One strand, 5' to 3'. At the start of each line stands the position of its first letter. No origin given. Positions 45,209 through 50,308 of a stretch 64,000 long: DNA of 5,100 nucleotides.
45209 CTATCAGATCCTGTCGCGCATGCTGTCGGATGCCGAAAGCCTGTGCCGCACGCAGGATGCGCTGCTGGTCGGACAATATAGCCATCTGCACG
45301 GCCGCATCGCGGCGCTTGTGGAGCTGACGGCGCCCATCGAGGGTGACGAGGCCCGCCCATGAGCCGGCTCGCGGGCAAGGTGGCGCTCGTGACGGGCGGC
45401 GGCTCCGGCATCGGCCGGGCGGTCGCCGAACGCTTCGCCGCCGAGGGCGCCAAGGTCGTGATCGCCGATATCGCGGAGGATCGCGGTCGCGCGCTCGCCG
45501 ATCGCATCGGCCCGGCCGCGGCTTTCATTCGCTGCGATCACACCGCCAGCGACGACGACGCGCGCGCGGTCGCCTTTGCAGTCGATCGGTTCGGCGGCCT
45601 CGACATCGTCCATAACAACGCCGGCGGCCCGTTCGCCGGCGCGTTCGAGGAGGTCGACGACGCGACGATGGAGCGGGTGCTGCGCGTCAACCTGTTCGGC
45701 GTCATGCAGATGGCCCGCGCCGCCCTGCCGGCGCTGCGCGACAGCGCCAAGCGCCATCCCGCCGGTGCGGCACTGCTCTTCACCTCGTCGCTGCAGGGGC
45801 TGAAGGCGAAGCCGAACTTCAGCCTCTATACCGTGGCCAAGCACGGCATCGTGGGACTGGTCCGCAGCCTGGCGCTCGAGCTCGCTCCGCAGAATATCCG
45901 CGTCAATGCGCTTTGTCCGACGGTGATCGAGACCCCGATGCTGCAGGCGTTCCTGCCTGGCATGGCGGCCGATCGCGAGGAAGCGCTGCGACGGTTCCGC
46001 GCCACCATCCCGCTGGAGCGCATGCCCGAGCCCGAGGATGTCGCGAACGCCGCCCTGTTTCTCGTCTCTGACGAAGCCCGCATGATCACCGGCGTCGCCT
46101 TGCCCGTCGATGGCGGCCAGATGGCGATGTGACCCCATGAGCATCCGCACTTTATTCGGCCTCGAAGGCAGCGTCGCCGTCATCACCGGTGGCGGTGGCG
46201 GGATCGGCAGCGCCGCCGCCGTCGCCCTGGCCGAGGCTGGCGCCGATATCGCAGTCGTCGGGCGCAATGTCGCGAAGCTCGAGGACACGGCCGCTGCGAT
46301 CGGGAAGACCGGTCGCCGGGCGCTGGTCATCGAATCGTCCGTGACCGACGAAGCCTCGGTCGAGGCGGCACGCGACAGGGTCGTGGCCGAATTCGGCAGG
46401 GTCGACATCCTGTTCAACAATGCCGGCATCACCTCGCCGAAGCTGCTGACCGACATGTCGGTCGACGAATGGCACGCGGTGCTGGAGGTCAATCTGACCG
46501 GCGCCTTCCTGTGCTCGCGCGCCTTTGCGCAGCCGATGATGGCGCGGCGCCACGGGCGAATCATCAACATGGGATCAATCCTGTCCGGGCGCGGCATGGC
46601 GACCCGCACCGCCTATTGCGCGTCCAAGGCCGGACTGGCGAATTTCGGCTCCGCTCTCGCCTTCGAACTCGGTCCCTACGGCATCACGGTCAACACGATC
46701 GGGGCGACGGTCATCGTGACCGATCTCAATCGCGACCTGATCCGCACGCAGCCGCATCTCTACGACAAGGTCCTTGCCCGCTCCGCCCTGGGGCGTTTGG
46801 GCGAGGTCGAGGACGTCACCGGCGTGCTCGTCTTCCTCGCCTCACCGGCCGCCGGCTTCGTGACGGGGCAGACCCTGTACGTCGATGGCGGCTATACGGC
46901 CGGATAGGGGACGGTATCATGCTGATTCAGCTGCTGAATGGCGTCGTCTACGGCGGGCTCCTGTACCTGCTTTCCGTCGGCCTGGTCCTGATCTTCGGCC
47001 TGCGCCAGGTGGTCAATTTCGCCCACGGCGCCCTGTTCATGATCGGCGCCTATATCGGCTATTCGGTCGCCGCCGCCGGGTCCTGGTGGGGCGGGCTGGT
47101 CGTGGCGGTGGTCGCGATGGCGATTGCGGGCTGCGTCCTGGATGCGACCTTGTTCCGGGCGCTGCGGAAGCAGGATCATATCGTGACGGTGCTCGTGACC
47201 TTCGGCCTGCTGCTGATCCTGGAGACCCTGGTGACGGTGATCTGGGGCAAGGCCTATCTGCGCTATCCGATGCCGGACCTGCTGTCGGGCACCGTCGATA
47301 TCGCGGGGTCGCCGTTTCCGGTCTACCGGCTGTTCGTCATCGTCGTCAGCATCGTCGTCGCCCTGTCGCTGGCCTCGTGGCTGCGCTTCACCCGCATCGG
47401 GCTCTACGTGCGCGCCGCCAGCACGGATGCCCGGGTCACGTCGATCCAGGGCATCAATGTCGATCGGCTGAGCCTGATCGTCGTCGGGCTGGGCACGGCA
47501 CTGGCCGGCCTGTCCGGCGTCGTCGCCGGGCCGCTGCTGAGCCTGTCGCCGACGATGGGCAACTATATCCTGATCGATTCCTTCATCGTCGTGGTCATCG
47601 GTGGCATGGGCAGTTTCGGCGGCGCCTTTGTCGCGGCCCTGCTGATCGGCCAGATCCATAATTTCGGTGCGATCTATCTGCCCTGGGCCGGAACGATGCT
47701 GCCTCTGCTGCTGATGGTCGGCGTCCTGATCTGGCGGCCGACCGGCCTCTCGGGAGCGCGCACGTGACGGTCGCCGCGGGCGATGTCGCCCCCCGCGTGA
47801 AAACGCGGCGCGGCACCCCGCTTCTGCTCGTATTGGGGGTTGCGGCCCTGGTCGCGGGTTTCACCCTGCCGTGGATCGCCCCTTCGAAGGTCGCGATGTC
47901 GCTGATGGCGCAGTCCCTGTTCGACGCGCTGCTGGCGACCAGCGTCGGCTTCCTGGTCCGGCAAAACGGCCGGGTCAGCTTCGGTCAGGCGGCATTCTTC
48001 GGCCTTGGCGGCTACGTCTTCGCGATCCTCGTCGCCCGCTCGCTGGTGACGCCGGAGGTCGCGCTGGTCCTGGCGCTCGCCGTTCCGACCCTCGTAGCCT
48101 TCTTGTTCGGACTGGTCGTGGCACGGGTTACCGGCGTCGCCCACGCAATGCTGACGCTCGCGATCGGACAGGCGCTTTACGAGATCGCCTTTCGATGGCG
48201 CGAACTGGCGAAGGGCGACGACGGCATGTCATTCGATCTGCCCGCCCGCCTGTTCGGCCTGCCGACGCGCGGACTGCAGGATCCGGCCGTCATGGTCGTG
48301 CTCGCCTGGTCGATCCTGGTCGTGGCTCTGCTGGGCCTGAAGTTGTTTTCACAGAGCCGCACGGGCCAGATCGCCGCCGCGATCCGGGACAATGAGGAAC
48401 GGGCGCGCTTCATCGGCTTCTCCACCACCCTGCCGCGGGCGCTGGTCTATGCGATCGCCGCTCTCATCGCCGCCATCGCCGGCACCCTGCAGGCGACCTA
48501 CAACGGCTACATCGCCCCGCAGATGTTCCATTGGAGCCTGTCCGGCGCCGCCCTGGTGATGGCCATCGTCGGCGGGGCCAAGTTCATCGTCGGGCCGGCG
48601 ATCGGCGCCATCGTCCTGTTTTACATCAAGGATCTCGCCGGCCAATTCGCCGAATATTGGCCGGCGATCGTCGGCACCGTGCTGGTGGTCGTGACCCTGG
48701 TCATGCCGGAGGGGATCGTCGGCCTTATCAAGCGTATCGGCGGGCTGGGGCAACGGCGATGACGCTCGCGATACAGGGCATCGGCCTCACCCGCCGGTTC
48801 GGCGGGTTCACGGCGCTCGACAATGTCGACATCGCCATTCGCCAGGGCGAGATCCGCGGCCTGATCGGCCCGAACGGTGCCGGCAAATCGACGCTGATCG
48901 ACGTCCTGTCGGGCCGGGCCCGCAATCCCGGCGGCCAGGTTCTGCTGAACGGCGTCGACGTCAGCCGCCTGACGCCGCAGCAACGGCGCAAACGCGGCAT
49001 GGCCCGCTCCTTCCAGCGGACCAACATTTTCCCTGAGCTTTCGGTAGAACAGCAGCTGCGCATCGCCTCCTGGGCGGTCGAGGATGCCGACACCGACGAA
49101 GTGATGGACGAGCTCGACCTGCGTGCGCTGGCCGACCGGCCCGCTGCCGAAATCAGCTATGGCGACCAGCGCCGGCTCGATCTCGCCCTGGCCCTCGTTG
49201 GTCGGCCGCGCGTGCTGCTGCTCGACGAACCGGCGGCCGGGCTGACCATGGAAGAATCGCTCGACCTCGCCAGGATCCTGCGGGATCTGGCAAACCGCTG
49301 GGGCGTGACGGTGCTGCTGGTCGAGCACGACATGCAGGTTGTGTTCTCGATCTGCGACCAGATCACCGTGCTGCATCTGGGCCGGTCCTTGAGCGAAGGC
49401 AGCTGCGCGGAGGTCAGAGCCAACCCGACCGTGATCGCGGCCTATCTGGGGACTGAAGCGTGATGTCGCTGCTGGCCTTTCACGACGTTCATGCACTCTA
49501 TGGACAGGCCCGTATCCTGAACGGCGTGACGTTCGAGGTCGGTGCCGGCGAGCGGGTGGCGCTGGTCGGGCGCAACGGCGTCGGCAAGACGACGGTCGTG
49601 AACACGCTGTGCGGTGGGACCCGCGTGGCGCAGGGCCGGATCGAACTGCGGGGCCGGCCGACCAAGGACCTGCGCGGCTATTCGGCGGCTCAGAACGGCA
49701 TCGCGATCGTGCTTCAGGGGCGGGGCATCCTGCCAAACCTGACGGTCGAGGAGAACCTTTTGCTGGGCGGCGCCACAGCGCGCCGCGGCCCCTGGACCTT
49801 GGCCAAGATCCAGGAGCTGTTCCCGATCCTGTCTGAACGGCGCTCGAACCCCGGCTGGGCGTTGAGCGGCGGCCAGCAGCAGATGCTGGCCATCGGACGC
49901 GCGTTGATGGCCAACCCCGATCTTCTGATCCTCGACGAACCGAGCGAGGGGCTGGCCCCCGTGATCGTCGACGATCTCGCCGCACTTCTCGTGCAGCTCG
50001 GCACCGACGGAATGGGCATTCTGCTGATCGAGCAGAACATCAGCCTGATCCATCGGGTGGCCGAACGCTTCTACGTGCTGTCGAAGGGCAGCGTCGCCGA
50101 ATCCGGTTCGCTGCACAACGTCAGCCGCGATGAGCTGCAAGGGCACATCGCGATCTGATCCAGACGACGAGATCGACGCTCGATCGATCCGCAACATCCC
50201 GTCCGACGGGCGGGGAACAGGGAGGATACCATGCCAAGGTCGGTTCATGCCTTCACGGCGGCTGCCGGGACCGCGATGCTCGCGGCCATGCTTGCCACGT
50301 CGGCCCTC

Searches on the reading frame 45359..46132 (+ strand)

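Call 69: search_protein_families(library=pfam, proteins=[window:45359-46132:+], max_evalue=0.00001)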
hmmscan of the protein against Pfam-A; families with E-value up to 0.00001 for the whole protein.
window:45359-46132:+ (257 aa): 4 families
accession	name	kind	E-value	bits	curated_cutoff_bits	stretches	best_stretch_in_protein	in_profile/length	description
PF13561.12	adh_short_C2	-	8.2e-62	209.3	27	1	16-253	6-234/236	Enoyl-(Acyl carrier protein) reductase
PF00106.31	adh_short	-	2.1e-51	174.6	26.6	1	7-197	1-189/195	short chain dehydrogenase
PF23441.1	SDR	-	6.1e-15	55.7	27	1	80-254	90-255/258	SDR-like rossmann domain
PF08659.16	KR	-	2.2e-06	28.2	22.6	1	9-160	3-152/180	KR domain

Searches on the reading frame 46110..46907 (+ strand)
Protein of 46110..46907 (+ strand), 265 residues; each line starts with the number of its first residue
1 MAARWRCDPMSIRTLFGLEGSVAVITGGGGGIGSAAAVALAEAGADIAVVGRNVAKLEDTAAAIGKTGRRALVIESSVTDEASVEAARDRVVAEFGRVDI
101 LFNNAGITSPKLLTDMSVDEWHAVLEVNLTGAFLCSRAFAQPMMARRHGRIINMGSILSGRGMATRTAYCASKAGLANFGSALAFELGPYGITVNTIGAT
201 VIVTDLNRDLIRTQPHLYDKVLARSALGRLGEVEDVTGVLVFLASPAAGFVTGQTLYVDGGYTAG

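Call 69: search_protein_families(library=pfam, proteins=[window:46110-46907:+], max_evalue=0.00001)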
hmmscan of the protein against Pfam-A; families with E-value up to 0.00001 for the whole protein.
window:46110-46907:+ (265 aa): 3 families
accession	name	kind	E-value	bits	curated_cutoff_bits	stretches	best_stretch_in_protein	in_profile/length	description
PF13561.12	adh_short_C2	-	1.8e-63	214.7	27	1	31-263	7-236/236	Enoyl-(Acyl carrier protein) reductase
PF00106.31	adh_short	-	1.3e-55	188.3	26.6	1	22-212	2-192/195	short chain dehydrogenase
PF08659.16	KR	-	1.5e-16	61.3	22.6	1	23-174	3-154/180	KR domain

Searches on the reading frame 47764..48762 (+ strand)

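Call 69: search_protein_families(library=pfam, proteins=[window:47764-48762:+], max_evalue=0.00001)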
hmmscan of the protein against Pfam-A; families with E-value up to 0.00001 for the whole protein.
window:47764-48762:+ (332 aa): 1 family
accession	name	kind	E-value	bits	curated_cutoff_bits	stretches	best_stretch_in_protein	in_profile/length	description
PF02653.21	BPD_transp_2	-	1.7e-28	99.9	26.8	1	47-310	5-268/269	Branched-chain amino acid transport system / permease component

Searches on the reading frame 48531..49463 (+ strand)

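Call 70: search_protein_families(library=pfam, proteins=[window:48531-49463:+], max_evalue=0.00001)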
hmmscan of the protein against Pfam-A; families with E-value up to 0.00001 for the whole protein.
window:48531-49463:+ (310 aa): 3 families
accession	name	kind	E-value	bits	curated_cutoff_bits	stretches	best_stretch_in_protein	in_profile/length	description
PF00005.33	ABC_tran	-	1.8e-31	110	25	1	96-235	1-136/137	ABC transporter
PF13304.12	AAA_21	-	4.9e-10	40.4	27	0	110-127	3-20/304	AAA domain, putative AbiEii toxin, Type IV TA system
PF12399.14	BCA_ABC_TP_C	-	5.5e-08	32.7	25.5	1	287-310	3-26/27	Branched-chain amino acid ATP-binding cassette transporter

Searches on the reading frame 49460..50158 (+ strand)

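Call 69: search_protein_families(library=pfam, proteins=[window:49460-50158:+], max_evalue=0.00001)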
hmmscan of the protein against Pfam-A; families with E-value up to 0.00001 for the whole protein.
window:49460-50158:+ (232 aa): 2 families
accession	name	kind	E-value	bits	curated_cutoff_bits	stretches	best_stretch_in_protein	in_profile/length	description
PF00005.33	ABC_tran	-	1.3e-30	107.2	25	1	20-162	1-136/137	ABC transporter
PF13304.12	AAA_21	-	1.2e-06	29.3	27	0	134-178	237-284/304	AAA domain, putative AbiEii toxin, Type IV TA system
